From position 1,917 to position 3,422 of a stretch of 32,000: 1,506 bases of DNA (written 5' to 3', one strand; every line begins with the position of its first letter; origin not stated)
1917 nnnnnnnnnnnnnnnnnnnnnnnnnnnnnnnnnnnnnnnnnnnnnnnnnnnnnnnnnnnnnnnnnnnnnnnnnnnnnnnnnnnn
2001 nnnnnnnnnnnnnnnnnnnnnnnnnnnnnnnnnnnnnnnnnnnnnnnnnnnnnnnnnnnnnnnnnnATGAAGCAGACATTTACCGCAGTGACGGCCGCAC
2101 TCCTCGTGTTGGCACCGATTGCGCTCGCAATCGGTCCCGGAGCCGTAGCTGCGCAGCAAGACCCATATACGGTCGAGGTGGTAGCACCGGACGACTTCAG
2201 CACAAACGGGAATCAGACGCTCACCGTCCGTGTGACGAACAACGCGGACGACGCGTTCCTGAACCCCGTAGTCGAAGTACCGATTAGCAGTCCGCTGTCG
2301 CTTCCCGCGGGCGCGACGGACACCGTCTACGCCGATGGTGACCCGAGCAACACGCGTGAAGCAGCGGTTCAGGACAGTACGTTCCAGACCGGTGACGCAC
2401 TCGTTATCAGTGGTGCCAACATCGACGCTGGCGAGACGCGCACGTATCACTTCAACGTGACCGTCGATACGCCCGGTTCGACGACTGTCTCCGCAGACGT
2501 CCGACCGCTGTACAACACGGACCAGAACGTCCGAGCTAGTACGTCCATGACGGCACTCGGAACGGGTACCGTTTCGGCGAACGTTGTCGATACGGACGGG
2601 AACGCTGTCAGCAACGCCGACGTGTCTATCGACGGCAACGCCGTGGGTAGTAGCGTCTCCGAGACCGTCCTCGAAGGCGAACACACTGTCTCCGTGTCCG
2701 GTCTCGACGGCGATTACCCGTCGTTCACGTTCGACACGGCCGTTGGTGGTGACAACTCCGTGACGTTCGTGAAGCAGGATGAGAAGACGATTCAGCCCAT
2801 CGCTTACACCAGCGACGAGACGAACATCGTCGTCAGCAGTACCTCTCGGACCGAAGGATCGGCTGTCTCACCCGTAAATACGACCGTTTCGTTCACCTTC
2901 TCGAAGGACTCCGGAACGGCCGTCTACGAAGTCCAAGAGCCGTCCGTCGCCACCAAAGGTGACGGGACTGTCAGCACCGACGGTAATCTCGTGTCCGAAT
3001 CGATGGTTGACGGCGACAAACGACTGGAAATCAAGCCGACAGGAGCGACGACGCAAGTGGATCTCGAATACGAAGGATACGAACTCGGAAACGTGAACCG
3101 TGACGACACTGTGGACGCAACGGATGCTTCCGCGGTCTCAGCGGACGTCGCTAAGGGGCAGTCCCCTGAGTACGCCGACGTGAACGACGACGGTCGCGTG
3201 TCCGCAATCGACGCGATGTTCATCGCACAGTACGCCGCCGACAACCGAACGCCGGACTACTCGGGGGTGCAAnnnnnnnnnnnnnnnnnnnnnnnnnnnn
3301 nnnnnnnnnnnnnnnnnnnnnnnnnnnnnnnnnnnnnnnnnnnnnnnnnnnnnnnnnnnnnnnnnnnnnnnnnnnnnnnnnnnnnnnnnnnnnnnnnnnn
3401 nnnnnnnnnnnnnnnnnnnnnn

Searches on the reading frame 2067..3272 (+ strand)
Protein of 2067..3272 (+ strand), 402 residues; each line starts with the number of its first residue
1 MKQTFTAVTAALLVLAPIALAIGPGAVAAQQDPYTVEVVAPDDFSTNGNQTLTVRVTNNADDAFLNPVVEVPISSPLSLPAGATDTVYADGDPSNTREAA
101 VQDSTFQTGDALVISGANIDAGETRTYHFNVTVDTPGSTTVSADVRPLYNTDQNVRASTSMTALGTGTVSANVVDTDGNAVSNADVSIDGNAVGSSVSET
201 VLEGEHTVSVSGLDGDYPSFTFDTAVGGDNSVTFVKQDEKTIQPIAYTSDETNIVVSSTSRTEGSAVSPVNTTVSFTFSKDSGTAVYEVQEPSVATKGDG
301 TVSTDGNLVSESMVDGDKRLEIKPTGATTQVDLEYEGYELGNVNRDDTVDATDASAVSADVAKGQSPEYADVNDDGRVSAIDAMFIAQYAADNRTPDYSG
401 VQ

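Call 4: search_protein_families(library=pfam, proteins=[window:2067-3272:+], max_evalue=0.1)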
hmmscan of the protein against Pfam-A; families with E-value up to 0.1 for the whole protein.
window:2067-3272:+ (402 aa): 4 families
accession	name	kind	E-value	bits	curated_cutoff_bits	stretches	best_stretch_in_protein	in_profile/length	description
PF00404.24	Dockerin_1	-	1.7e-09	38.2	22.9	1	342-389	3-55/57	Dockerin type I domain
PF08308.17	PEGA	-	0.011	16.1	20.8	0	182-211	11-42/71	PEGA domain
PF13115.11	YtkA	-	0.015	16.4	25.9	0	29-59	2-31/85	YtkA-like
PF17973.7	bMG10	-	0.072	13.7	26.2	0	48-141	26-119/131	Bacterial Alpha-2-macroglobulin MG10 domain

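Call 6: find_encoding_contigs(protein=window:2067-3272:+, flank=10000, max_places=6)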
Protein window:2067-3272:+ (402 aa): 4 contigs read that carry it; 4 places shown.
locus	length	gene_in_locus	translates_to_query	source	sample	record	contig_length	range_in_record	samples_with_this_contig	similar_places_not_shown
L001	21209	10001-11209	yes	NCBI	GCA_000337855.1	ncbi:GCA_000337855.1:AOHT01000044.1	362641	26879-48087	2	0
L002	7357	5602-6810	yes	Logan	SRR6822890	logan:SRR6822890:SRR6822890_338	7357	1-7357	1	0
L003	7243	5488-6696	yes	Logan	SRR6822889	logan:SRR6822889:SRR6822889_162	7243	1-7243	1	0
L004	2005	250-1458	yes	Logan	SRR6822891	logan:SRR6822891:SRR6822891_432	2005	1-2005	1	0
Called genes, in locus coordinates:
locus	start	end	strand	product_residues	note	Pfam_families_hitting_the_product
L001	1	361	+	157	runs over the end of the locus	PF26496:DUF8163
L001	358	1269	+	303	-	PF25939:DUF7982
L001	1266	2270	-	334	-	PF20030:bpMoxR, PF01078:Mg_chelatase (faint), PF07726:AAA_3, PF07728:AAA_5, PF17863:AAA_lid_2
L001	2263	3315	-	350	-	PF09822:ABC_transp_aux (faint), PF14258:DUF4350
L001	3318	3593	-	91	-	PF26161:DUF8044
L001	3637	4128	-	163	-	PF26490:DUF8159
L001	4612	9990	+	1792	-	PF07705:CARDB, PF07678:TED_complement (faint)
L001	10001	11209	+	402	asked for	PF00404:Dockerin_1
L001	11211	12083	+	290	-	-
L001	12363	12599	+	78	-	-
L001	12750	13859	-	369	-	-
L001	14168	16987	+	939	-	PF25162:DUF7827, PF18204:PGF-CTERM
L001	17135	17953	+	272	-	-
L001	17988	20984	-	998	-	PF02687:FtsX (weak), PF13620:CarboxypepD_reg (faint), PF02687:FtsX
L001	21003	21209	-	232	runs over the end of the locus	PF00005:ABC_tran, PF13304:AAA_21 (faint)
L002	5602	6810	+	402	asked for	PF00404:Dockerin_1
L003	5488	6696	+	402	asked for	PF00404:Dockerin_1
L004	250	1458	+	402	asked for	PF00404:Dockerin_1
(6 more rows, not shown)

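Call 8: search_protein_families(library=pfam, proteins=[L001:4612-9987:+], max_evalue=1)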
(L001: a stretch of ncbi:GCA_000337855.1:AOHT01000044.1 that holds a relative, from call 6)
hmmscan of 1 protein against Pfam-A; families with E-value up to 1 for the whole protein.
L001:4612-9987:+ (1792 aa): 12 families
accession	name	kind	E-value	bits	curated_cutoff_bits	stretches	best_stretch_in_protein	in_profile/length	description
PF07705.17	CARDB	-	2.4e-28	98.7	22.7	6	690-790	2-98/101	CARDB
PF07678.20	TED_complement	-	3.7e-10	39.8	22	2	1373-1521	17-141/312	A-macroglobulin TED domain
PF24107.1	DUF7382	-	0.0001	22.6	27.4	1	905-942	22-59/65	Domain of unknown function (DUF7382)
PF14310.12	Fn3-like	-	0.00012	22.5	25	0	745-771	25-51/71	Fibronectin type III-like domain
PF13243.12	SQHop_cyclase_C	-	0.00072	19.1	26.1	1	1545-1637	201-286/319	Squalene-hopene cyclase C-terminal domain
PF18911.6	PKD_4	-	0.0019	18.6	27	1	1139-1217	17-84/85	PKD domain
PF16640.11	Big_3_5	-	0.01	16.8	35.5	2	608-675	3-65/88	Bacterial Ig-like domain (group 3)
PF13620.12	CarboxypepD_reg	-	0.012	16.4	32.3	2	905-935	2-32/82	Carboxypeptidase regulatory-like domain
PF00801.26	PKD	-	0.016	15.6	23.5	1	1160-1208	23-72/80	PKD domain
PF14836.12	Ubiquitin_3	-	0.28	11.6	24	0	1542-1571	58-87/88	Ubiquitin-like domain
PF10554.14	Phage_ASH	-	0.58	11.1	26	0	1231-1303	20-83/107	Ash protein family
PF13249.12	SQHop_cyclase_N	-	0.93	9.1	26.2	0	1617-1639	46-68/291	Squalene-hopene cyclase N-terminal domain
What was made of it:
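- On A2M/C3/TEP thioester-containing proteins: Gene 1 scores as CARDB x6, not MG (call 8).
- Pfam score is above the gathering cut-off (calls 4, 8). The N-terminal array of gene 1 scores as CARDB, not as MG domains (call 8).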

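Call 9: search_protein_families(library=ncbifam, proteins=[L001:4612-9987:+, window:2067-3272:+], max_evalue=0.1)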
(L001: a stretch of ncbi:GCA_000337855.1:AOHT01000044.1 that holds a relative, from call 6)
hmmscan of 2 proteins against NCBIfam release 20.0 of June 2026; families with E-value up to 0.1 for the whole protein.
L001:4612-9987:+ (1792 aa): 3 families
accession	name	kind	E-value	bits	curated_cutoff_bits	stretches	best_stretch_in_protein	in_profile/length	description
TIGR01787.1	squalene_cyclas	subfamily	1.1e-05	24.3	322.7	2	1490-1636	456-588/622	squalene/oxidosqualene cyclases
TIGR03463.1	osq_cycl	subfamily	3e-05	22.5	851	1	1493-1636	476-603/634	2,3-oxidosqualene cyclase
TIGR01507.1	hopene_cyclase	equivalog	0.00056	18.4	431.1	1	1496-1637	476-602/640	squalene--hopene cyclase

window:2067-3272:+ (402 aa): 0 families

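Call 13: search_solved_structures(query=window:2067-3272:+, max_evalue=10, show_alignments=2)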
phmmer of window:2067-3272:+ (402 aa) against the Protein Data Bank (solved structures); distinct sequences matched with E-value up to 10: 5.
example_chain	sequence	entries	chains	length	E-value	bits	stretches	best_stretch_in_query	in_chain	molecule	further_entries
1daq_A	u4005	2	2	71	0.0053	19.3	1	341-390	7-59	ENDOGLUCANASE SS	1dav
2mte_A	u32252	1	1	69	0.0053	19.3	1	341-390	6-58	Cellulose 1,4-beta-cellobiosidase (reducing end) CelS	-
4fl4_A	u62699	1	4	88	0.012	18.1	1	335-390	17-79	Glycoside hydrolase family 9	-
2y3n_B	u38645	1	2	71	0.13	14.7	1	341-395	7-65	CELLULOSOMAL FAMILY-48 PROCESSIVE GLYCOSIDE HYDROLASE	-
2ccl_B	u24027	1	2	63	0.26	13.7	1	340-390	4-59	ENDO-1,4-BETA-XYLANASE Y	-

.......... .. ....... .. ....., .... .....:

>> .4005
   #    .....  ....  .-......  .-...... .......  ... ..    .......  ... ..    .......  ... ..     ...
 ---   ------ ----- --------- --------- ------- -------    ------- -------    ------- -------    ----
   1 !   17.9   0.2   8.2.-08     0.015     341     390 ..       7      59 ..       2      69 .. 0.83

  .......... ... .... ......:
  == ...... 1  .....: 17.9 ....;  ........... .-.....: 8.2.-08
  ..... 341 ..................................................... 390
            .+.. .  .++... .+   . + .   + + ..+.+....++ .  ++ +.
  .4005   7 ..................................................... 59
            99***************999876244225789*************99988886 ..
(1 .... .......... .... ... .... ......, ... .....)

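Call 15: search_solved_structures(query=L001:4348-9987:+, max_evalue=1, show_alignments=3)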
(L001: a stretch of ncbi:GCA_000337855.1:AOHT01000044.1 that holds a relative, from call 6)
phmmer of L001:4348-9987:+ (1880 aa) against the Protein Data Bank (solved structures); distinct sequences matched with E-value up to 1: 1.
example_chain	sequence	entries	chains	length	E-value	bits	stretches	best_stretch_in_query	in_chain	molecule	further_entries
6v39_N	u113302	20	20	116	0.67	10.5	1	1104-1176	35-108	50S ribosomal protein L18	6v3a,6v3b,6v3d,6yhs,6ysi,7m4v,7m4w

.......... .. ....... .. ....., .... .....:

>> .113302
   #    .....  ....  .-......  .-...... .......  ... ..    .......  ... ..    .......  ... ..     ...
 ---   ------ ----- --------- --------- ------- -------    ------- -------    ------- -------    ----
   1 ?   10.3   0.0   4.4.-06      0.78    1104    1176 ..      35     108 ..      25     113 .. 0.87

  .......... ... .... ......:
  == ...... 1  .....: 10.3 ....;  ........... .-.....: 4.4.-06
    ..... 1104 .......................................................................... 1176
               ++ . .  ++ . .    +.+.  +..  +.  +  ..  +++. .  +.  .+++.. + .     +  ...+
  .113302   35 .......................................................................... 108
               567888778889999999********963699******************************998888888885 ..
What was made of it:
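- Tried and rejected: phmmer of full-length gene 1 against PDB gave nothing meaningful (call 15).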

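Call 40: find_homologous_proteins(query=window:2067-3272:+, max_evalue=0.001)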
Query window:2067-3272:+ (402 aa): 13 proteins with E <= 0.001 among 8000 candidates.
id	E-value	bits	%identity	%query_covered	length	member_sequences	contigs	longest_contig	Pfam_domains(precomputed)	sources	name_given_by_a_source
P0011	1.1e-246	836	100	100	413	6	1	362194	PF00404.25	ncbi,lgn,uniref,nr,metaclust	ncbi:dockerin type I domain-containing protein [Halogeometricum borinquense]|uniref:Dockerin-like pr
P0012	1.0e-133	464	61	100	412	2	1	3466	PF00404.25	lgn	-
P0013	3.3e-120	420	56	98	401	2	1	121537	PF00404.25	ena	-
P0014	1.0e-113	398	52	100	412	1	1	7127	PF00404.25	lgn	-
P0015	5.3e-111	389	52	99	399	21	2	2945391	PF00404.25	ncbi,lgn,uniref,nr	ncbi:dockerin-like protein [Haloferax gibbonsii]|uniref:Dockerin-like protein n=1 Tax=Haloferax gibb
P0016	6.4e-111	389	53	97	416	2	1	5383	PF00404.25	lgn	-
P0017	4.6e-110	386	53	100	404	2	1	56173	-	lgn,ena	-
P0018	1.5e-101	358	50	99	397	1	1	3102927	PF00404.25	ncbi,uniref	ncbi:dockerin type I domain-containing protein [Haloferax sp. S1W]|uniref:dockerin type I domain-con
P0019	2.0e-93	332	50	92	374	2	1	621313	PF00404.25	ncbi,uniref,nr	ncbi:dockerin type I domain-containing protein [Haloferax sp. Atlit-6N]|uniref:dockerin type I domai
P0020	1.6e-65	240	54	60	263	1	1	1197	PF00404.25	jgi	jgi:hypothetical protein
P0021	1.1e-53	201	37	91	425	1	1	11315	PF00404.25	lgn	-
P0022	1.0e-52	198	37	92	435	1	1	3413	PF00404.25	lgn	-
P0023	5.6e-49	185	38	92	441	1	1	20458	PF00404.25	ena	-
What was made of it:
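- On Type-I dockerin (PF00404): Precomputed hits in 12 of 13 homologues (call 40).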

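Call 41: find_encoding_contigs(protein=P0015, flank=10000, max_places=1)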
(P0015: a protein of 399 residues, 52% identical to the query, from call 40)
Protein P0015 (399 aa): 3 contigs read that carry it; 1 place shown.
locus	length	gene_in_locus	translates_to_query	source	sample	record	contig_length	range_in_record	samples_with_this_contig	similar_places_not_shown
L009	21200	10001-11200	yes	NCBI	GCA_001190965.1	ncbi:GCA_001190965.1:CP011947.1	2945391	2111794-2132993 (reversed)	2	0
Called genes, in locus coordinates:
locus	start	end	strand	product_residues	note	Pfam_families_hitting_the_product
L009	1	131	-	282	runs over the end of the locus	-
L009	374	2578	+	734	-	PF00082:Peptidase_S8, PF00404:Dockerin_1 (weak)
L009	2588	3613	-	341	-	PF07760:DUF1616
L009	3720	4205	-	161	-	PF26490:DUF8159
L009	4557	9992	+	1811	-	PF07705:CARDB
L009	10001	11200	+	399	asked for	PF00404:Dockerin_1 (weak)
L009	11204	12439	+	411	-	-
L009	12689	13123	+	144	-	-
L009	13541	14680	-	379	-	-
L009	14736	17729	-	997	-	PF02687:FtsX, PF08308:PEGA (faint), PF02687:FtsX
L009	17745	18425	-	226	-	PF00005:ABC_tran, PF13304:AAA_21 (faint)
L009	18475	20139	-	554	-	-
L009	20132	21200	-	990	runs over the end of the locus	PF02687:FtsX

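Call 42: find_encoding_contigs(protein=P0023, flank=10000, max_places=1)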
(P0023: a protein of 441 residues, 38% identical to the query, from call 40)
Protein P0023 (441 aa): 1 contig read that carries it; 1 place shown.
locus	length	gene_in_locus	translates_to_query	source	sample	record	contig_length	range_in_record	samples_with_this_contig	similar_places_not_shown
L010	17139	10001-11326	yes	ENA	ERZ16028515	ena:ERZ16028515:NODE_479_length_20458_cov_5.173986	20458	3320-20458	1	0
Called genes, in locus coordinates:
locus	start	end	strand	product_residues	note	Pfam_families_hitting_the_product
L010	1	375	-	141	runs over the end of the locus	PF00989:PAS, PF13188:PAS_8 (weak), PF08448:PAS_4, PF24820:Diguanyl_cycl_sensor, PF13426:PAS_9 (weak)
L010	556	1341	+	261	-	PF04029:2-ph_phosp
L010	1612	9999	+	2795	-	PF00082:Peptidase_S8, PF00801:PKD, PF18911:PKD_4, PF00801:PKD, PF18911:PKD_4, PF07705:CARDB, PF07678:TED_complement, PF13243:SQHop_cyclase_C, +1 more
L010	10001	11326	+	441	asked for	PF00404:Dockerin_1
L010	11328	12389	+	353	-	-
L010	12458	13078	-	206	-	PF26490:DUF8159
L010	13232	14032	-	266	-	-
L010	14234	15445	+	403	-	PF02771:Acyl-CoA_dh_N, PF02770:Acyl-CoA_dh_M, PF00441:Acyl-CoA_dh_1, PF08028:Acyl-CoA_dh_2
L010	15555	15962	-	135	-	-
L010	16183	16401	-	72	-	PF07043:DUF1328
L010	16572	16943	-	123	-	PF18902:DUF5658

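Call 43: find_encoding_contigs(protein=P0021, flank=10000, max_places=1)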
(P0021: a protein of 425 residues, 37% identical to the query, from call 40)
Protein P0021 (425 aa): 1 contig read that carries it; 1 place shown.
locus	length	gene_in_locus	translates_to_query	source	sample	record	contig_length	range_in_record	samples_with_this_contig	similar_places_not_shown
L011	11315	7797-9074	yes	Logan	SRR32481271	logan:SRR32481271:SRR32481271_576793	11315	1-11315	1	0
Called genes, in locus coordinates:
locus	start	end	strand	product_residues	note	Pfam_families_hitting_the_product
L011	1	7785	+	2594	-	?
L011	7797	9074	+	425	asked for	PF00404:Dockerin_1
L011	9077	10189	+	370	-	PF18204:PGF-CTERM (weak)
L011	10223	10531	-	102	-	PF26490:DUF8159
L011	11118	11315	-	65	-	?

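Call 44: find_encoding_contigs(protein=P0013, flank=10000, max_places=1)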
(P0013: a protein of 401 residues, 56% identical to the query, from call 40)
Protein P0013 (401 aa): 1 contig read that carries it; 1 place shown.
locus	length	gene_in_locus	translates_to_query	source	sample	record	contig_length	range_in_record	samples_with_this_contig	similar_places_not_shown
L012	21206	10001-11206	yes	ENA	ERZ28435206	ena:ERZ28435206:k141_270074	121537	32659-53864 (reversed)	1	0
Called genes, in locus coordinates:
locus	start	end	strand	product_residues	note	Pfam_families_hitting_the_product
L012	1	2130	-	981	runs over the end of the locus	PF02687:FtsX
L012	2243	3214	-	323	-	PF07760:DUF1616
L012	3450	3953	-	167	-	PF26490:DUF8159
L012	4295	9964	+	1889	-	PF07705:CARDB, PF07678:TED_complement (weak), PF13243:SQHop_cyclase_C (faint)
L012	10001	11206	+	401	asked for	PF00404:Dockerin_1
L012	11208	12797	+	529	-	-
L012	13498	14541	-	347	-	PF07760:DUF1616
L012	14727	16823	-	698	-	-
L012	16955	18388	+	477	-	PF01882:DUF58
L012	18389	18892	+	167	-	PF26496:DUF8163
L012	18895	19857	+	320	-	PF25939:DUF7982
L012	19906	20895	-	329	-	PF00493:MCM (weak), PF20030:bpMoxR, PF00004:AAA (weak), PF07726:AAA_3, PF07728:AAA_5, PF17863:AAA_lid_2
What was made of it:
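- On Bacterial A2M (YfhM type): The neighbours are DUF8159, the dockerin gene, the cohesin gene and ABC/FtsX genes (calls 6, 41-44).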

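Call 45: search_protein_families(library=pfam, proteins=[L010:1612-9996:+, L010:11328-12386:+, L001:3637-4125:-, L012:11208-12794:+, L011:9077-10186:+, L009:374-2575:+], max_evalue=0.01)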
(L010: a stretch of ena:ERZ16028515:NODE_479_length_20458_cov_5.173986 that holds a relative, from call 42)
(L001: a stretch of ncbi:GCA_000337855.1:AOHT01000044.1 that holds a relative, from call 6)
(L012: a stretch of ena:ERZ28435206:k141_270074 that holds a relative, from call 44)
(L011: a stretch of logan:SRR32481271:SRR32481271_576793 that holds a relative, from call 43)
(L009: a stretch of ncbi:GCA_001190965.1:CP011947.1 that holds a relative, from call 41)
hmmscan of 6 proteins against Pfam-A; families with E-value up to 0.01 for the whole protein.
L010:1612-9996:+ (2795 aa): 11 families
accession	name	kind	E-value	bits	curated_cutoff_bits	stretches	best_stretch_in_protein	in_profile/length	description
PF00082.27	Peptidase_S8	-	2.3e-48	165.4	21.8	2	490-643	125-288/288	Subtilase family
PF18911.6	PKD_4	-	2.5e-23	82.4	27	2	1769-1844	12-85/85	PKD domain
PF00801.26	PKD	-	2.2e-21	76.1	23.5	2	1773-1838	13-76/80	PKD domain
PF07678.20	TED_complement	-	3.7e-11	43.1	22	1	2388-2703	17-310/312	A-macroglobulin TED domain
PF13243.12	SQHop_cyclase_C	-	5.9e-08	32.6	26.1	1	2556-2695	160-290/319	Squalene-hopene cyclase C-terminal domain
PF07705.17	CARDB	-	2.4e-07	31.3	22.7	1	2141-2217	3-81/101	CARDB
PF17789.7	MG4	-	9.8e-07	29.4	24.7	0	1466-1535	9-72/95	Macroglobulin domain MG4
PF01835.25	MG2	-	8.9e-05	23.2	32.8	1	858-927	26-94/96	MG2 domain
PF18981.6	InlK_D3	-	0.00012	22.6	25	1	1978-2024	29-75/75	Internalin K domain (D3/D4)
PF22352.2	K319L-like_PKD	-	0.00041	20.7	27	1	1956-2024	11-84/84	K319L-like, PKD domain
PF13115.11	YtkA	-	0.0045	18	25.9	0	1452-1498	2-46/85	YtkA-like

L010:11328-12386:+ (353 aa): 1 family
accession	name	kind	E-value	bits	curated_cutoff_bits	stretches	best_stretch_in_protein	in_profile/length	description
PF00963.24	Cohesin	-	8.8e-05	23.2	24.1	1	58-160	20-132/139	Cohesin domain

L001:3637-4125:- (162 aa): 0 families

L012:11208-12794:+ (529 aa): 3 families
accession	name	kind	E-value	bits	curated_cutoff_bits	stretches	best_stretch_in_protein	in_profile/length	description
PF18911.6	PKD_4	-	8.8e-16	58.2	27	1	173-259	2-85/85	PKD domain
PF22352.2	K319L-like_PKD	-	5.2e-09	36.4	27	1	179-259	1-84/84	K319L-like, PKD domain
PF00801.26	PKD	-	8e-07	29.4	23.5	1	185-257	11-79/80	PKD domain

L011:9077-10186:+ (370 aa): 4 families
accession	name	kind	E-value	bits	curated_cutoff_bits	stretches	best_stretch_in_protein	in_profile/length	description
PF18204.6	PGF-CTERM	-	2.2e-06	27.9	18.8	1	348-370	1-23/23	PGF-CTERM motif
PF07705.17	CARDB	-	6.3e-05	23.6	22.7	1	229-299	9-81/101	CARDB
PF22544.2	HYDIN_VesB_CFA65-like_Ig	-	0.00021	21.9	25.5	0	227-296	7-79/100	HYDIN/CFA65/VesB-like, Ig-like domain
PF13473.12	Cupredoxin_1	-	0.0063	17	27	0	23-64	10-55/104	Cupredoxin-like domain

L009:374-2575:+ (734 aa): 2 families
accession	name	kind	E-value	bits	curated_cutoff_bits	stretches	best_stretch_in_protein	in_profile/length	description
PF00082.27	Peptidase_S8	-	4.8e-48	164.4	21.8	2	493-634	127-276/288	Subtilase family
PF00404.24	Dockerin_1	-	1.2e-06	29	22.9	1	678-728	1-53/57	Dockerin type I domain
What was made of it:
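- On A2M/C3/TEP thioester-containing proteins: A relative (L010) hits MG4 at 29.4 bits (cut-off 24.7) and MG2 below cut-off (call 45).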

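Call 67: find_related_loci(query=A2, collection=genome_contigs, flank=9000)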
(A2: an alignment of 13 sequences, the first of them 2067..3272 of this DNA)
Query A2 (402 aa) in genome_contigs; peptide patterns used: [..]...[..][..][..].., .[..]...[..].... (x = any residue, [..] = any of these).
600 stretches matched a pattern (row limit reached: there are more); 16 encode a relative of the query (tblastn E <= 1e-3); 16 distinct loci.
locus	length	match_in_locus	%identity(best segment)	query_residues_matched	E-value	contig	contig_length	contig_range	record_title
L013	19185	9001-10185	52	1-399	5e-116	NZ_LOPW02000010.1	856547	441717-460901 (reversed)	Haloferax marisrubri strain SB3 scf100009, whole genome shotgun sequence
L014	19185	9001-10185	52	1-399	2e-113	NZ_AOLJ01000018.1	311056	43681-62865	Haloferax gibbonsii ATCC 33959 contig_18, whole genome shotgun sequence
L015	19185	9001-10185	52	1-399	8e-113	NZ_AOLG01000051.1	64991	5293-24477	Haloferax prahovense DSM 18310 contig_51, whole genome shotgun sequence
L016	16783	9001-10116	38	34-402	1e-52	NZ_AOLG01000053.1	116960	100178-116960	Haloferax prahovense DSM 18310 contig_53, whole genome shotgun sequence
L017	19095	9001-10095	36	35-398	9e-50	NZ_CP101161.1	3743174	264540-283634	Halorarius halobius strain ZY10 chromosome, complete genome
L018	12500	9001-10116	39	34-402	2e-47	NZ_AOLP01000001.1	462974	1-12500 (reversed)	Haloferax denitrificans ATCC 35960 contig_1, whole genome shotgun sequence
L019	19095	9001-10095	37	41-398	7e-42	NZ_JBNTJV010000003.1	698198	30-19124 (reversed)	Natronomonas sp. EA1 EA1_scaffold3, whole genome shotgun sequence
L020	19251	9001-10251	33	3-399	4e-33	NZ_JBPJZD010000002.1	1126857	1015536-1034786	Haloarchaeobius sp. DYHT-AS-18 DYHTAS18_ctg02, whole genome shotgun sequence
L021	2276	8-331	48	292-399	3e-25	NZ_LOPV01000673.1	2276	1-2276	Haloferax profundi strain SB29 contig_751, whole genome shotgun sequence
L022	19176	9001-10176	50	1-399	2e-110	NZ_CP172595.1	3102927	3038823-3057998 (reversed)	Haloferax sp. S1W chromosome, complete genome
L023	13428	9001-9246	38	317-391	3e-8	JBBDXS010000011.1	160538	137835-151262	MAG: Dehalococcoidia bacterium isolate LejiaD_66_34 Lejia_D_195_length_160538_cov_21, whole genome shotgun sequence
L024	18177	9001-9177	39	336-389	8e-6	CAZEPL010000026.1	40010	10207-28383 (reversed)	MAG TPA_asm: uncultured Spirochaetaceae bacterium isolate binchicken_co228_579 genome assembly, contig: NODE_1119_length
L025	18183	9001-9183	43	335-400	9e-6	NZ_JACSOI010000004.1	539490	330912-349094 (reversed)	Zobellia russellii strain KMM 3677 NODE_4_length_539490_cov_26.190005, whole genome shotgun sequence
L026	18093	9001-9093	58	364-394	3e-5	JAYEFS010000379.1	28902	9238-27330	MAG: Methanobacteriota archaeon isolate MAG266 MAG266_393, whole genome shotgun sequence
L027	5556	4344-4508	47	339-388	6e-5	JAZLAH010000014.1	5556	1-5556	MAG: Candidatus Fimenecus sp. isolate T1900045079_TC20190073.MAGScoT_cleanbin_000018 SGB_4648_k141_2264615, whole genome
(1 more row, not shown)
